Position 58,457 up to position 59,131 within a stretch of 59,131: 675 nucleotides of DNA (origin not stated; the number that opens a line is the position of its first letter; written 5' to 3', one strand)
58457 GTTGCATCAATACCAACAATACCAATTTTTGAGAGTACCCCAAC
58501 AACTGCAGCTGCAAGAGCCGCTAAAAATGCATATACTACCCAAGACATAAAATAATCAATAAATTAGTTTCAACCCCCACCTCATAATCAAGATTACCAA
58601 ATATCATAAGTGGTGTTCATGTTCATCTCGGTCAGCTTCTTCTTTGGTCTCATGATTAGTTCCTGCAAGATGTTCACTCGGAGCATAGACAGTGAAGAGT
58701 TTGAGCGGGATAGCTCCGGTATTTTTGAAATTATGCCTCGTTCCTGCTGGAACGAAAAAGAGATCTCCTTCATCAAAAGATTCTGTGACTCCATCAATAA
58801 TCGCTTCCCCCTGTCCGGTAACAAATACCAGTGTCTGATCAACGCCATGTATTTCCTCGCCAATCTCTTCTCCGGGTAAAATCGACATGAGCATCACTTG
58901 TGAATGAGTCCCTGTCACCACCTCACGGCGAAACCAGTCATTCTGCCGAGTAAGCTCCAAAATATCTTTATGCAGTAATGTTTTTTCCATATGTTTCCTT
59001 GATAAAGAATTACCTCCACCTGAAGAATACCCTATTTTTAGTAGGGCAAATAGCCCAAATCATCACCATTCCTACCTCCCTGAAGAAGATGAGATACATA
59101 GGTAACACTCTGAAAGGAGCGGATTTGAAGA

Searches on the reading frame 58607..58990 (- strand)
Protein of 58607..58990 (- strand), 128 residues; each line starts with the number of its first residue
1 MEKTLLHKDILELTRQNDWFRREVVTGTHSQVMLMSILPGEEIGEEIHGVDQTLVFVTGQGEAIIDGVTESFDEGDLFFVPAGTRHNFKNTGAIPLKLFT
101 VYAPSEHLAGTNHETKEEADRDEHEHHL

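Call 29: find_encoding_contigs(protein=window:58607-58990:-, flank=10000, max_places=10)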
Protein window:58607-58990:- (128 aa): 20 contigs read that carry it; 10 places shown.
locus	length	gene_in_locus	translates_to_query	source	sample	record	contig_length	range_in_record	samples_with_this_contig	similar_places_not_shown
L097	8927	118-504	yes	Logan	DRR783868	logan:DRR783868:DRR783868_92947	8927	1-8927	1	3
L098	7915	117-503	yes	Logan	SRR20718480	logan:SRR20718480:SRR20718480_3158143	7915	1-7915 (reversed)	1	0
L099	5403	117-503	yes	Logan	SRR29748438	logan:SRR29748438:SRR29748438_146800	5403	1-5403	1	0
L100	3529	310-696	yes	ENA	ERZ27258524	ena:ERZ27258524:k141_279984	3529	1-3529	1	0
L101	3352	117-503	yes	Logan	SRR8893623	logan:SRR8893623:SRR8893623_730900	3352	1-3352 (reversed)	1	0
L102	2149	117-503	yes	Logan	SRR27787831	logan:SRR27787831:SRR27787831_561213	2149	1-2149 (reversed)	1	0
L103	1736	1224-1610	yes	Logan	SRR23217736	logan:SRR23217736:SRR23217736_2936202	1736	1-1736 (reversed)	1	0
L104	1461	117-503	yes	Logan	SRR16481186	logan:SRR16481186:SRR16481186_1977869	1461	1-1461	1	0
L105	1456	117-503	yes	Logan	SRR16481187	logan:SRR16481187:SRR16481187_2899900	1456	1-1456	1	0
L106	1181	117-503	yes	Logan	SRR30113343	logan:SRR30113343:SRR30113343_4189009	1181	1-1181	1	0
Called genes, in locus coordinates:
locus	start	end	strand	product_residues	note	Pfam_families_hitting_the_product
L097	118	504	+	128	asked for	PF01050:MannoseP_isomer (weak), PF07883:Cupin_2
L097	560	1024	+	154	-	PF00892:EamA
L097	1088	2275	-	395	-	PF12704:MacB_PCD, PF02687:FtsX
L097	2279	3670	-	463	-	PF00005:ABC_tran, PF02463:SMC_N (faint)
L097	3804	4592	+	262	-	-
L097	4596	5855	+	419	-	-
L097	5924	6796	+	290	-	PF13098:Thioredoxin_2, PF13462:Thioredoxin_4, PF01323:DSBA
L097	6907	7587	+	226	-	-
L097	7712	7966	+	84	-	-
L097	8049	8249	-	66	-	PF01632:Ribosomal_L35p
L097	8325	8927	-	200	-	?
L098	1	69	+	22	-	?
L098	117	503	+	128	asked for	PF01050:MannoseP_isomer (weak), PF07883:Cupin_2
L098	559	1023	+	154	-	PF00892:EamA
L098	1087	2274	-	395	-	PF12704:MacB_PCD, PF02687:FtsX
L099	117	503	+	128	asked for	PF01050:MannoseP_isomer (weak), PF07883:Cupin_2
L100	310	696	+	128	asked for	PF01050:MannoseP_isomer (weak), PF07883:Cupin_2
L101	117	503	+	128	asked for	PF01050:MannoseP_isomer (weak), PF07883:Cupin_2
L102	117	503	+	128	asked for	PF01050:MannoseP_isomer (weak), PF07883:Cupin_2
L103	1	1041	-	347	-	PF02796:HTH_7 (faint), PF13518:HTH_28 (faint), PF13551:HTH_29 (faint), PF13384:HTH_23 (weak), PF00665:rve (faint), PF13683:rve_3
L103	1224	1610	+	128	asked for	PF01050:MannoseP_isomer (weak), PF07883:Cupin_2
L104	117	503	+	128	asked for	PF01050:MannoseP_isomer (weak), PF07883:Cupin_2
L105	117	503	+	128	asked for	PF01050:MannoseP_isomer (weak), PF07883:Cupin_2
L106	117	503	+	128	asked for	PF01050:MannoseP_isomer (weak), PF07883:Cupin_2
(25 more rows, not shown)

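Call 46: find_homologous_proteins(query=L103:1-1041:-, max_evalue=1e-30)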
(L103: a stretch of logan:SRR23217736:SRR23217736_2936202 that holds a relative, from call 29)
Query L103:1-1041:- (347 aa): 2657 proteins with E <= 1e-30 among 3759 candidates; the best 120 are listed.
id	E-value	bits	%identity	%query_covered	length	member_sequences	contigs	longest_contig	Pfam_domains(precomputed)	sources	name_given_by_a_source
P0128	1.1e-234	796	100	100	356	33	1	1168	PF00665.33,PF13384.13,PF13551.13,PF13518.13,PF02796.22,PF13683.13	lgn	-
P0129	1.4e-167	575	73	100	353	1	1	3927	PF00665.33,PF13384.13,PF13518.13,PF02796.22,PF13683.13,PF13565.13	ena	-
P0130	6.0e-167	573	74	97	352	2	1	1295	PF00665.33,PF13384.13,PF13518.13,PF13683.13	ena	-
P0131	6.1e-167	573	72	100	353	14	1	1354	PF00665.33,PF13384.13,PF13551.13,PF13518.13,PF02796.22,PF13683.13,PF13565.13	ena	-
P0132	3.5e-165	567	72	100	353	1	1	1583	PF00665.33,PF13384.13,PF13551.13,PF13518.13,PF02796.22,PF13683.13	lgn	-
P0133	3.6e-165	567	73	98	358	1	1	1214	PF00665.33,PF13384.13,PF13551.13,PF13518.13,PF13683.13,PF13565.13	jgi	jgi:transposase InsO family protein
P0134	2.0e-164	565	71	100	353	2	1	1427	PF00665.33,PF13384.13,PF13551.13,PF13518.13,PF13683.13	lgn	-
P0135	2.1e-164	565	72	97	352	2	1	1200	PF00665.33,PF13384.13,PF13518.13,PF13683.13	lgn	-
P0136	1.0e-163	562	72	100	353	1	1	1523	PF00665.33,PF13384.13,PF13518.13,PF02796.22,PF13683.13,PF13565.13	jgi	jgi:transposase InsO family protein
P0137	2.5e-163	561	73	98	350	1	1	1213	PF00665.33,PF13384.13,PF13551.13,PF13518.13,PF13683.13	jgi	-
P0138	5.1e-163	560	71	100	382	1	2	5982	PF00665.33,PF13384.13,PF13518.13,PF13683.13,PF13565.13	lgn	-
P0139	7.3e-163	560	71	100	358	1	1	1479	PF00665.33,PF13384.13,PF13518.13,PF13683.13,PF13565.13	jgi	jgi:transposase InsO family protein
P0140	2.1e-162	558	72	100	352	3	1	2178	PF00665.33,PF13384.13,PF13551.13,PF13518.13,PF02796.22,PF13683.13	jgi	jgi:transposase InsO family protein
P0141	4.7e-162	557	72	100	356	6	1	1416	PF00665.33,PF13384.13,PF13551.13,PF13518.13,PF13683.13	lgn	-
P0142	7.4e-162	556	71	100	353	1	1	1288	PF00665.33,PF13384.13,PF13551.13,PF13518.13,PF13683.13,PF13565.13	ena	-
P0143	9.1e-162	556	71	100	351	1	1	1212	PF00665.33,PF13384.13,PF13518.13,PF02796.22,PF13683.13,PF13565.13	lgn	-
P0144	1.5e-161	555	71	97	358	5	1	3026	PF00665.33,PF13384.13,PF13551.13,PF13518.13,PF13683.13,PF13565.13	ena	-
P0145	2.5e-161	554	71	99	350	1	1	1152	PF00665.33,PF13384.13,PF13518.13,PF13683.13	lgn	-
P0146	2.5e-161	554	71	98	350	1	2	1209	PF00665.33,PF13384.13,PF13518.13,PF13683.13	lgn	-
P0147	4.7e-161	554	70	100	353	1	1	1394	PF00665.33,PF13384.13,PF13518.13,PF02796.22,PF13683.13,PF13565.13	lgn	-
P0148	5.8e-161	553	68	100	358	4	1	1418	PF00665.33,PF13384.13,PF13518.13,PF02796.22,PF13683.13,PF13565.13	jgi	jgi:transposase InsO family protein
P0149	1.9e-160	552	70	99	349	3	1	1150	PF00665.33,PF13384.13,PF13518.13,PF13683.13,PF13565.13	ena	-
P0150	1.9e-160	552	69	100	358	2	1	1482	PF00665.33,PF13384.13,PF13518.13,PF02796.22,PF13683.13,PF13565.13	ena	-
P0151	2.0e-160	552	71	98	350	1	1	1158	PF00665.33,PF13384.13,PF13518.13,PF13683.13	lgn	-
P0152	3.1e-160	551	70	99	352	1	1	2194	PF00665.33,PF13384.13,PF13551.13,PF13518.13,PF13683.13,PF13565.13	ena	-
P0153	3.2e-160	551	71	98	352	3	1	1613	PF00665.33,PF13384.13,PF13518.13,PF13683.13,PF13565.13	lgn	-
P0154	4.1e-160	550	70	100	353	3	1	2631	PF00665.33,PF13384.13,PF13518.13,PF13683.13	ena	-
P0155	1.2e-159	549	70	99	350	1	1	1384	PF00665.33,PF13384.13,PF13518.13,PF13683.13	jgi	jgi:transposase InsO family protein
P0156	1.3e-159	549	72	98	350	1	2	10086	PF00665.33,PF13384.13,PF13518.13,PF13683.13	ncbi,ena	-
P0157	1.6e-159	549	71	100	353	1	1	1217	PF00665.33,PF13384.13,PF13518.13,PF13683.13,PF13565.13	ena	-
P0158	2.0e-159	548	73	95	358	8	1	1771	PF00665.33,PF13384.13,PF13518.13,PF02796.22,PF13683.13,PF13565.13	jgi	jgi:transposase InsO family protein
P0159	2.7e-159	548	70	98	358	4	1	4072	PF00665.33,PF13384.13,PF13551.13,PF13518.13,PF02796.22,PF13683.13,PF13565.13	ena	-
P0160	3.4e-159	547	72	97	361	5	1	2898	PF00665.33,PF13384.13,PF13518.13,PF13683.13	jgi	-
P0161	3.4e-159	547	70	100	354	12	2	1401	PF00665.33,PF13384.13,PF13551.13,PF13518.13,PF13683.13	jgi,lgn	jgi:transposase InsO family protein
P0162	4.3e-159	547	71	99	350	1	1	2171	PF00665.33,PF13384.13,PF13551.13,PF02796.22,PF13683.13,PF13565.13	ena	-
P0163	6.4e-159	547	70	99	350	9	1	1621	PF00665.33,PF13683.13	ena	-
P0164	8.4e-159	546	70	98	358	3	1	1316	PF00665.33,PF13384.13,PF13551.13,PF13518.13,PF02796.22,PF13683.13,PF13565.13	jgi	-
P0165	1.3e-158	546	71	97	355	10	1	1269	PF00665.33,PF13384.13,PF13683.13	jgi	jgi:transposase InsO family protein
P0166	1.8e-158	545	70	100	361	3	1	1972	PF00665.33,PF13384.13,PF13518.13,PF13683.13,PF13565.13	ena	-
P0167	1.9e-158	545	70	99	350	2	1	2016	PF00665.33,PF13384.13,PF13551.13,PF13518.13,PF13683.13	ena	-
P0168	2.2e-158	545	70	98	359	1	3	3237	PF00665.33,PF13384.13,PF13551.13,PF13518.13,PF02796.22,PF13683.13,PF13565.13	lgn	-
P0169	2.2e-158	545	70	97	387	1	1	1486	PF00665.33,PF13384.13,PF13551.13,PF13518.13,PF13683.13,PF13565.13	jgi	jgi:transposase InsO family protein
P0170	4.4e-158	544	69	100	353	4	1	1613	PF00665.33,PF13384.13,PF13518.13,PF13683.13,PF13565.13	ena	-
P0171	4.9e-158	544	70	97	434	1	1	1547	PF00665.33,PF13384.13,PF13518.13,PF02796.22,PF13683.13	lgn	-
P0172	5.1e-158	544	72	97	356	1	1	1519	PF00665.33,PF13384.13,PF13551.13,PF13518.13,PF13683.13,PF13565.13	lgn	-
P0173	8.0e-158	543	69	100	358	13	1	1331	PF00665.33,PF13518.13,PF13683.13,PF13565.13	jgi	jgi:transposase InsO family protein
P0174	9.3e-158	543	71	98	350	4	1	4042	PF00665.33,PF13384.13,PF13551.13,PF13518.13,PF13683.13,PF13565.13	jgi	jgi:transposase InsO family protein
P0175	1.0e-157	543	69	100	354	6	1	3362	PF00665.33,PF13384.13,PF13551.13,PF13518.13,PF13683.13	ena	-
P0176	1.4e-157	542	71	97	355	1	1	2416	PF00665.33,PF13384.13,PF13518.13,PF13683.13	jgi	jgi:transposase InsO family protein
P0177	1.9e-157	542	68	100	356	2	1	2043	PF00665.33,PF13384.13,PF13518.13,PF13683.13,PF13565.13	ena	-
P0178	2.0e-157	542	70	100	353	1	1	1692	PF00665.33,PF13518.13,PF13683.13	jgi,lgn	jgi:transposase InsO family protein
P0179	2.1e-157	542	70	100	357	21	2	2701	PF00665.33,PF13384.13,PF13518.13,PF02796.22,PF13683.13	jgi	-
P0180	2.1e-157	542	67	100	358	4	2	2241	PF00665.33,PF13384.13,PF13518.13,PF13683.13,PF13565.13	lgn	-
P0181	2.3e-157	541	70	97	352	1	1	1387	PF00665.33,PF13384.13,PF13683.13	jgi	jgi:transposase InsO family protein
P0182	7.1e-157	540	71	97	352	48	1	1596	PF00665.33,PF13384.13,PF13551.13,PF13518.13,PF13683.13,PF13565.13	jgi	jgi:transposase InsO family protein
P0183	7.6e-157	540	71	97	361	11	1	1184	PF00665.33,PF13384.13,PF13551.13,PF13518.13,PF02796.22,PF13683.13,PF13565.13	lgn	-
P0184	1.0e-156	539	72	97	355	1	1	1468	PF00665.33,PF13384.13,PF13683.13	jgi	-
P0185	1.4e-156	539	70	97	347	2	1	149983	PF00665.33,PF13384.13,PF13551.13,PF13518.13,PF02796.22,PF13683.13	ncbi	-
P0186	1.8e-156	538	71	97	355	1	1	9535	PF00665.33,PF13384.13,PF13518.13,PF13683.13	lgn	-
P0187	1.9e-156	538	67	100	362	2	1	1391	PF00665.33,PF13384.13,PF13518.13,PF13683.13,PF13565.13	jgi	-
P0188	2.8e-156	538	69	99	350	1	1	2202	PF00665.33,PF13384.13,PF13518.13,PF13683.13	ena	-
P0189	3.1e-156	538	67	100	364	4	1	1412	PF00665.33,PF13384.13,PF13518.13,PF13683.13,PF13565.13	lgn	-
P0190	3.4e-156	538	73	97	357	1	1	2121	PF00665.33,PF13384.13,PF13518.13,PF13683.13,PF13565.13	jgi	jgi:transposase InsO family protein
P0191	5.4e-156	537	71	97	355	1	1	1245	PF00665.33,PF13518.13,PF13683.13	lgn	-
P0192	5.7e-156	537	71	95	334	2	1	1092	PF00665.33,PF13384.13,PF13551.13,PF13518.13,PF13683.13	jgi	jgi:transposase InsO family protein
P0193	8.5e-156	536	71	95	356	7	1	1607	PF00665.33,PF13384.13,PF13551.13,PF13518.13,PF13683.13,PF13565.13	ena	-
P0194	1.9e-155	535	71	95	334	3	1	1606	PF00665.33,PF13518.13,PF13683.13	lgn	-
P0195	2.3e-155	535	70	97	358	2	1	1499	PF00665.33,PF13384.13,PF13518.13,PF02796.22,PF13683.13,PF13565.13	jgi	jgi:transposase InsO family protein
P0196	5.4e-155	534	69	97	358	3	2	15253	PF00665.33,PF13384.13,PF13551.13,PF13518.13,PF13683.13,PF13565.13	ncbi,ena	-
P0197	7.2e-155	533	69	98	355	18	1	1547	PF00665.33,PF13384.13,PF13518.13,PF13683.13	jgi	jgi:transposase InsO family protein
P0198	7.2e-155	533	68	100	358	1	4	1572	PF00665.33,PF13384.13,PF13518.13,PF02796.22,PF13683.13,PF13565.13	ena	-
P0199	7.9e-155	533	70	98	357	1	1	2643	PF00665.33,PF13518.13,PF13683.13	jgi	jgi:transposase InsO family protein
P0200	5.0e-154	530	69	98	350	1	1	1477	PF00665.33,PF13384.13,PF13518.13,PF13683.13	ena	-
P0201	5.4e-154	530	68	97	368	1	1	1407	PF00665.33,PF13384.13,PF13518.13,PF13683.13,PF13565.13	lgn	-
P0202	1.2e-153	529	69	97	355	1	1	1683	PF00665.33,PF13384.13,PF13683.13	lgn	-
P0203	6.1e-153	527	69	95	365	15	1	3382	PF00665.33,PF13384.13,PF13518.13,PF13683.13,PF13565.13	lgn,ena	-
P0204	6.4e-153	527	67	100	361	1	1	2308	PF00665.33,PF13384.13,PF13518.13,PF13683.13,PF13565.13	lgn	-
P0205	6.9e-153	527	69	98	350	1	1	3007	PF00665.33,PF13683.13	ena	-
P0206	5.0e-152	524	67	100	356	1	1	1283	PF00665.33,PF13384.13,PF13518.13,PF02796.22,PF13683.13,PF13565.13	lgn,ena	-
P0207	2.0e-151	522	70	97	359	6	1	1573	PF00665.33,PF13384.13,PF13518.13,PF13683.13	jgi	-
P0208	2.8e-151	521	68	100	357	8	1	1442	PF00665.33,PF13384.13,PF13518.13,PF13683.13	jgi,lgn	jgi:hypothetical protein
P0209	6.0e-151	520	69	97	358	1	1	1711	PF00665.33,PF13384.13,PF13518.13,PF02796.22,PF13683.13,PF13565.13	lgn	-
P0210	9.5e-151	520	65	100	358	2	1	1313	PF00665.33,PF13384.13,PF13518.13,PF13683.13,PF13565.13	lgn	-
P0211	2.1e-150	519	66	100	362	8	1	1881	PF00665.33,PF13384.13,PF13551.13,PF13518.13,PF13683.13,PF13565.13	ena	-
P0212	7.2e-150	517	69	95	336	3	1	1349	PF00665.33,PF13384.13,PF13551.13,PF13518.13,PF02796.22,PF13683.13,PF13565.13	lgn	-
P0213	3.6e-149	515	67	95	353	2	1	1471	PF00665.33,PF13384.13,PF13551.13,PF13518.13,PF02796.22,PF13683.13,PF13565.13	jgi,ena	-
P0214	4.1e-149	514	66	100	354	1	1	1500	PF00665.33,PF13384.13,PF13551.13,PF13518.13,PF02796.22,PF13683.13,PF13565.13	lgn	-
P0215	9.4e-149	513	67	96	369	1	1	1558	PF00665.33,PF13518.13,PF13683.13,PF13565.13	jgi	jgi:transposase InsO family protein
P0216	1.9e-148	512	66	97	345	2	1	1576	PF00665.33,PF13384.13,PF13551.13,PF13518.13,PF13683.13,PF13565.13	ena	-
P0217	6.7e-148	510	67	95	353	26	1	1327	PF00665.33,PF13384.13,PF13518.13,PF02796.22,PF13683.13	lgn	-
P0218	8.7e-148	510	66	98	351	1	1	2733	PF00665.33,PF13384.13,PF13551.13,PF13518.13,PF13683.13,PF13565.13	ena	-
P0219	1.3e-147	509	68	95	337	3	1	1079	PF00665.33,PF13384.13,PF13518.13,PF13683.13,PF13565.13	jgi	jgi:transposase InsO family protein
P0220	1.4e-147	509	66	95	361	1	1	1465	PF00665.33,PF13384.13,PF13518.13,PF13683.13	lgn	-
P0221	2.9e-147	508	64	100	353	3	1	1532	PF00665.33,PF13384.13,PF13551.13,PF13518.13,PF02796.22,PF13683.13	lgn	-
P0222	3.0e-147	508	67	96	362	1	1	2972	PF00665.33,PF13384.13,PF13518.13,PF02796.22,PF13683.13,PF13565.13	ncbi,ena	-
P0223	4.3e-147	508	66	97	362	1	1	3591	PF00665.33,PF13384.13,PF13518.13,PF02796.22,PF13683.13,PF13565.13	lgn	-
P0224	5.8e-147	507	67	97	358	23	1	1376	PF00665.33,PF13518.13,PF13683.13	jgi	-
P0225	1.6e-146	506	66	96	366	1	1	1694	PF00665.33,PF13384.13,PF13551.13,PF13518.13,PF13683.13,PF13565.13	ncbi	-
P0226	2.1e-146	505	67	99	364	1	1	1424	PF00665.33,PF13384.13,PF13518.13,PF13683.13,PF13565.13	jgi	-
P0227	3.2e-146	505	66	96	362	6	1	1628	PF00665.33,PF13683.13,PF13565.13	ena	-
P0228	4.4e-146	504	64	97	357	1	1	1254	PF00665.33,PF13384.13,PF13518.13,PF02796.22,PF13683.13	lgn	-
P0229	4.7e-146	504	64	98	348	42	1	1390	PF00665.33,PF13384.13,PF13518.13,PF02796.22,PF13683.13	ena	-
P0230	7.8e-146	504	65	97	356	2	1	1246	PF00665.33,PF13384.13,PF13551.13,PF13518.13,PF13683.13,PF13565.13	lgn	-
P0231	1.0e-145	503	62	100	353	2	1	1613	PF00665.33,PF13384.13,PF13551.13,PF13518.13,PF02796.22,PF13683.13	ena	-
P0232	1.2e-145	503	64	100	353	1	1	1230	PF00665.33,PF13384.13,PF13551.13,PF13518.13,PF02796.22,PF13683.13,PF13565.13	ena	-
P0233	1.3e-145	503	65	97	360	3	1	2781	PF00665.33,PF13384.13,PF13551.13,PF13518.13,PF02796.22,PF13683.13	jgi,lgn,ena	-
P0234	1.7e-145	502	65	95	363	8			PF00665.33,PF13518.13,PF13683.13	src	-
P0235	5.2e-145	501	65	95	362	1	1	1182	PF00665.33,PF13384.13,PF13551.13,PF13518.13,PF13683.13,PF13565.13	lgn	-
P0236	5.8e-145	501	66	95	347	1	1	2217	PF00665.33,PF13384.13,PF13518.13,PF13683.13,PF13565.13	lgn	-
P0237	6.4e-145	501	65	95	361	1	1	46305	PF00665.33,PF13384.13,PF13551.13,PF13518.13,PF13683.13,PF13565.13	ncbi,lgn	ncbi:MAG: integrase core domain-containing protein [Candidatus Magasanikbacteria bacterium]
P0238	9.0e-145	500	66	95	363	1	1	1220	PF00665.33,PF13384.13,PF13551.13,PF13518.13,PF13683.13,PF13565.13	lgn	-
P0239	2.7e-144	498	65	97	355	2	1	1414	PF00665.33,PF13384.13,PF13551.13,PF13518.13,PF02796.22,PF13683.13,PF13565.13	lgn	-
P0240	3.9e-144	498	64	99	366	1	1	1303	PF00665.33,PF13384.13,PF13551.13,PF13518.13,PF13683.13,PF13565.13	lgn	-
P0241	3.9e-144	498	67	96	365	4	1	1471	PF00665.33,PF13384.13,PF13551.13,PF13518.13,PF13683.13,PF13565.13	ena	-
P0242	4.7e-144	498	64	97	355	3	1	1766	PF00665.33,PF13384.13,PF13551.13,PF13518.13,PF02796.22,PF13683.13,PF13565.13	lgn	-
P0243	5.3e-144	498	67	95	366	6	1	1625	PF00665.33,PF13384.13,PF13518.13,PF02796.22,PF13683.13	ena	-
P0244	9.0e-144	497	64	97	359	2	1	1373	PF00665.33,PF13384.13,PF13551.13,PF13518.13,PF13683.13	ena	-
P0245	9.2e-144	497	64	97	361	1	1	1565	PF00665.33,PF13384.13,PF13551.13,PF13518.13,PF13683.13,PF13565.13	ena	-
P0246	2.7e-143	495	64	97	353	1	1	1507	PF00665.33,PF13384.13,PF13518.13,PF13683.13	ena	-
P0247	3.0e-143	495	65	96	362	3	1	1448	PF00665.33,PF13384.13,PF13518.13,PF13683.13,PF13565.13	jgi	-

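Call 61: find_encoding_contigs(protein=P0128, flank=4000, max_places=10)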
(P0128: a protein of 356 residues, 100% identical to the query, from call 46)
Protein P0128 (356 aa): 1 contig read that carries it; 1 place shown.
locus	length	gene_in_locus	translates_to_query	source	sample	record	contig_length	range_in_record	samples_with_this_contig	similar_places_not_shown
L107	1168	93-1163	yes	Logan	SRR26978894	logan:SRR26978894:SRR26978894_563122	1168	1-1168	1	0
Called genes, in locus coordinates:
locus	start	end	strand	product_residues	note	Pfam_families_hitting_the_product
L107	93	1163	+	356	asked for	PF02796:HTH_7 (faint), PF13518:HTH_28 (faint), PF13551:HTH_29 (faint), PF13384:HTH_23 (weak), PF00665:rve (faint), PF13683:rve_3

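Call 62: list_cluster_members(proteins=[P0128])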
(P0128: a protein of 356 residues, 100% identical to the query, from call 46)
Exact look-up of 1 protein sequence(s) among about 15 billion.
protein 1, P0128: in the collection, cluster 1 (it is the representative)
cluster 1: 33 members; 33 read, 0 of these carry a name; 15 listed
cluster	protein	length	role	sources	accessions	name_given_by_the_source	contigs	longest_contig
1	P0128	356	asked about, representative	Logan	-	-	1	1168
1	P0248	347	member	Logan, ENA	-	-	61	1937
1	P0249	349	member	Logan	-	-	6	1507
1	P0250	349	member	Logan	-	-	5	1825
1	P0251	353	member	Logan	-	-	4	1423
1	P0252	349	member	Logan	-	-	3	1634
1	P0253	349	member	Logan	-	-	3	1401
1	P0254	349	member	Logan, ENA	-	-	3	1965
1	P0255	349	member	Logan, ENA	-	-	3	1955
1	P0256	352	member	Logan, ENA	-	-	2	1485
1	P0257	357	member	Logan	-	-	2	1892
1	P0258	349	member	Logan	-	-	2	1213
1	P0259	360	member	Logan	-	-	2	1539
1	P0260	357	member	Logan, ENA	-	-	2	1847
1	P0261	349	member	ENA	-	-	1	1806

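Call 63: find_encoding_contigs(protein=P0248, flank=3000, max_places=10)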
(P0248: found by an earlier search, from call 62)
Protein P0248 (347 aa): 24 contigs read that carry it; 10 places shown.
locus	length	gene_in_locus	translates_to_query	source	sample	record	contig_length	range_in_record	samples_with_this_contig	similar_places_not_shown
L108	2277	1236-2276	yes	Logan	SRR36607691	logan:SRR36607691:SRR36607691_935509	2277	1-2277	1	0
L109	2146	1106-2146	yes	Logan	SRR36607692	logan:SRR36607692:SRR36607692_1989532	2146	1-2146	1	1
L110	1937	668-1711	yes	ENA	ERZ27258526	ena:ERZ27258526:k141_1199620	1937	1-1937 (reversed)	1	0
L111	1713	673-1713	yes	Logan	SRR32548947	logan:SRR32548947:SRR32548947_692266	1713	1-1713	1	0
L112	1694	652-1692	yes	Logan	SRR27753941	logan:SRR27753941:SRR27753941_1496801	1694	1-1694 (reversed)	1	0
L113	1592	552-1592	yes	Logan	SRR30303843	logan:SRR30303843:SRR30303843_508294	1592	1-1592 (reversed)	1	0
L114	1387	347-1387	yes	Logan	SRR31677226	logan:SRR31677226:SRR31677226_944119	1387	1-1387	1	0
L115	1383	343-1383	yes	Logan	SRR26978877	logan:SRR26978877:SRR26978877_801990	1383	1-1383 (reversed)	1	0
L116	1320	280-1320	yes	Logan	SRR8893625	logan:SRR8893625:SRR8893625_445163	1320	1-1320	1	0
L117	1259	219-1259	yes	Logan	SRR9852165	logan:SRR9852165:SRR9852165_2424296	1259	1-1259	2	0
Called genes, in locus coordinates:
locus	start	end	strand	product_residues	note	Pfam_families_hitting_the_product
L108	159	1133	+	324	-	PF13936:HTH_38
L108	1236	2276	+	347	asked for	PF02796:HTH_7 (faint), PF13518:HTH_28 (faint), PF13551:HTH_29 (faint), PF13384:HTH_23 (weak), PF00665:rve (faint), PF13683:rve_3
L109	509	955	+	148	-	PF01797:Y1_Tnp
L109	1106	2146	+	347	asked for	PF02796:HTH_7 (faint), PF13518:HTH_28 (faint), PF13551:HTH_29 (faint), PF13384:HTH_23 (weak), PF00665:rve (faint), PF13683:rve_3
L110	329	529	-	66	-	-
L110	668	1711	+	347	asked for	PF02796:HTH_7 (faint), PF13518:HTH_28 (faint), PF13551:HTH_29 (faint), PF13384:HTH_23 (weak), PF00665:rve (faint), PF13683:rve_3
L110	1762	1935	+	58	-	?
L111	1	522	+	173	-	?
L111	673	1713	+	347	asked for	PF02796:HTH_7 (faint), PF13518:HTH_28 (faint), PF13551:HTH_29 (faint), PF13384:HTH_23 (weak), PF00665:rve (faint), PF13683:rve_3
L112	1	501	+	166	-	?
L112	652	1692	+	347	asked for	PF02796:HTH_7 (faint), PF13518:HTH_28 (faint), PF13551:HTH_29 (faint), PF13384:HTH_23 (weak), PF00665:rve (faint), PF13683:rve_3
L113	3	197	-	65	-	?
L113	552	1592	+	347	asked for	PF02796:HTH_7 (faint), PF13518:HTH_28 (faint), PF13551:HTH_29 (faint), PF13384:HTH_23 (weak), PF00665:rve (faint), PF13683:rve_3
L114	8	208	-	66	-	-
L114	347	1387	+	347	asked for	PF02796:HTH_7 (faint), PF13518:HTH_28 (faint), PF13551:HTH_29 (faint), PF13384:HTH_23 (weak), PF00665:rve (faint), PF13683:rve_3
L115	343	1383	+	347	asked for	PF02796:HTH_7 (faint), PF13518:HTH_28 (faint), PF13551:HTH_29 (faint), PF13384:HTH_23 (weak), PF00665:rve (faint), PF13683:rve_3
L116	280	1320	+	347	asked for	PF02796:HTH_7 (faint), PF13518:HTH_28 (faint), PF13551:HTH_29 (faint), PF13384:HTH_23 (weak), PF00665:rve (faint), PF13683:rve_3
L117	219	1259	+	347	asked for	PF02796:HTH_7 (faint), PF13518:HTH_28 (faint), PF13551:HTH_29 (faint), PF13384:HTH_23 (weak), PF00665:rve (faint), PF13683:rve_3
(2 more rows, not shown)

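Call 80: find_encoding_contigs(protein=P0254, flank=3000, max_places=5)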
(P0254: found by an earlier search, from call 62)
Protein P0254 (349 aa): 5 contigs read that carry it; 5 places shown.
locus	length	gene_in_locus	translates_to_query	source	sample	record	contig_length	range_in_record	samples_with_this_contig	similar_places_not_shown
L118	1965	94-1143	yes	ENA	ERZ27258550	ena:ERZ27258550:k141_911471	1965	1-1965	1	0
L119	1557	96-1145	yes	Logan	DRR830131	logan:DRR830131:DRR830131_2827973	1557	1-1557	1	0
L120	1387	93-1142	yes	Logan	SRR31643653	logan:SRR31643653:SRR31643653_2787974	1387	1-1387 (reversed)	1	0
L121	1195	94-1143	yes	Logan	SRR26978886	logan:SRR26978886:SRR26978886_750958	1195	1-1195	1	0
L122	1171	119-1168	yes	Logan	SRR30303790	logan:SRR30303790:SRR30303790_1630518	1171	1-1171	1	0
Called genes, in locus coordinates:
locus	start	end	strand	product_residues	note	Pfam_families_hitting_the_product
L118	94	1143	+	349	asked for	PF02796:HTH_7 (faint), PF13518:HTH_28 (faint), PF13551:HTH_29 (faint), PF13384:HTH_23 (weak), PF00665:rve (faint), PF13683:rve_3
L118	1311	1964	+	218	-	?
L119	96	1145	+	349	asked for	PF02796:HTH_7 (faint), PF13518:HTH_28 (faint), PF13551:HTH_29 (faint), PF13384:HTH_23 (weak), PF00665:rve (faint), PF13683:rve_3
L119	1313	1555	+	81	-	?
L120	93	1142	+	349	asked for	PF02796:HTH_7 (faint), PF13518:HTH_28 (faint), PF13551:HTH_29 (faint), PF13384:HTH_23 (weak), PF00665:rve (faint), PF13683:rve_3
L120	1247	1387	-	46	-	?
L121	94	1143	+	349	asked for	PF02796:HTH_7 (faint), PF13518:HTH_28 (faint), PF13551:HTH_29 (faint), PF13384:HTH_23 (weak), PF00665:rve (faint), PF13683:rve_3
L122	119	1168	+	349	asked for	PF02796:HTH_7 (faint), PF13518:HTH_28 (faint), PF13551:HTH_29 (faint), PF13384:HTH_23 (weak), PF00665:rve (faint), PF13683:rve_3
